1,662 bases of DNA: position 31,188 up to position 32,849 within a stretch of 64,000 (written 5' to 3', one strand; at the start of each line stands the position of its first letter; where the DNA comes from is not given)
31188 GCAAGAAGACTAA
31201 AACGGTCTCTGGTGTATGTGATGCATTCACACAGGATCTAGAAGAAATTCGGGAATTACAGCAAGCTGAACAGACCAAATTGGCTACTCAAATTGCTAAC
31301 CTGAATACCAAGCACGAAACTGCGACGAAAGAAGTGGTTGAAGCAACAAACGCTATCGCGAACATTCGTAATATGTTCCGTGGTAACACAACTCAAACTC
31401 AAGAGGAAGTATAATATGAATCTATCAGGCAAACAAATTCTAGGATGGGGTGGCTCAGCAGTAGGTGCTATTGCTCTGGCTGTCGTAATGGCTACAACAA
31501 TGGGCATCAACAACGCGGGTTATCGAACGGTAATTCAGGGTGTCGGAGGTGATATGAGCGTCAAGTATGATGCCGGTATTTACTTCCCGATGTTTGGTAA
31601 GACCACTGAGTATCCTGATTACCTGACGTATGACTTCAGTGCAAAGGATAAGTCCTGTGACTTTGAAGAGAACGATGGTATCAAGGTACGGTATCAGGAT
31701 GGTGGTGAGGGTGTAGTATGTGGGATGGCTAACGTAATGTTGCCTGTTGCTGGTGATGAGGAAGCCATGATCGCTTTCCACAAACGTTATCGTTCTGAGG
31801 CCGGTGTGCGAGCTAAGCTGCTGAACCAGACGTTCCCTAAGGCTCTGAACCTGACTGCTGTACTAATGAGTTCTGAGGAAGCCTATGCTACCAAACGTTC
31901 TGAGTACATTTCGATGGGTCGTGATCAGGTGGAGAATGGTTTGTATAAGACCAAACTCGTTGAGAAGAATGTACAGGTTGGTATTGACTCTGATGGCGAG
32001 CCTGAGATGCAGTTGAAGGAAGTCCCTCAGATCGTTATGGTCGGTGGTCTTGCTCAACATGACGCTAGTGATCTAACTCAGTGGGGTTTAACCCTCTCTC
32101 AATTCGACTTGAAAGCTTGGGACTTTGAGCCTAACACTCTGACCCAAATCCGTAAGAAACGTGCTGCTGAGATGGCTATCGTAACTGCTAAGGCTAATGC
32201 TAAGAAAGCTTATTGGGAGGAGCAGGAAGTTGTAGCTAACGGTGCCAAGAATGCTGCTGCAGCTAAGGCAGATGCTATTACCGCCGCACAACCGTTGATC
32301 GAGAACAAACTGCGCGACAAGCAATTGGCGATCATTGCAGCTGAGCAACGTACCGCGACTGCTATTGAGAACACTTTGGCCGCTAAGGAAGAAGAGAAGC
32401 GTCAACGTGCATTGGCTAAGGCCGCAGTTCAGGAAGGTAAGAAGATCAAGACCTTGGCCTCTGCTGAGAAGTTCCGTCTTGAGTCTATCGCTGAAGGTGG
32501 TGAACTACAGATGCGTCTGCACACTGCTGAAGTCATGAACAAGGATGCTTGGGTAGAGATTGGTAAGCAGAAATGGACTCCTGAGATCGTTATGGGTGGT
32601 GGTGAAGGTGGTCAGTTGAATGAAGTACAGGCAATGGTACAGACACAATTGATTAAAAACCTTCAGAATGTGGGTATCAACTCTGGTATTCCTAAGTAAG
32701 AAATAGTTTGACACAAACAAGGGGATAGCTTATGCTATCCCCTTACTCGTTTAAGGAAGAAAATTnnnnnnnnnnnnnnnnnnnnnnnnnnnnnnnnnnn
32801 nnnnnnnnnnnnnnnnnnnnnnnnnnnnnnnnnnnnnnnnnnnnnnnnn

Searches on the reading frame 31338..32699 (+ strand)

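Call 11: search_protein_families(library=phrogs, max_evalue=0.00001, proteins=[window:31338-32699:+])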
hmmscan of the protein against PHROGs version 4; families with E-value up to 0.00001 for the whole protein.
window:31338-32699:+ (453 aa): 2 families
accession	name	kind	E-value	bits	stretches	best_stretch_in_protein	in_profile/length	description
phrog_11908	-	unknown function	1.4e-69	236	1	27-442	1-423/430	-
phrog_200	-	other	4.7e-08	33.5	1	11-215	57-254/379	lipoprotein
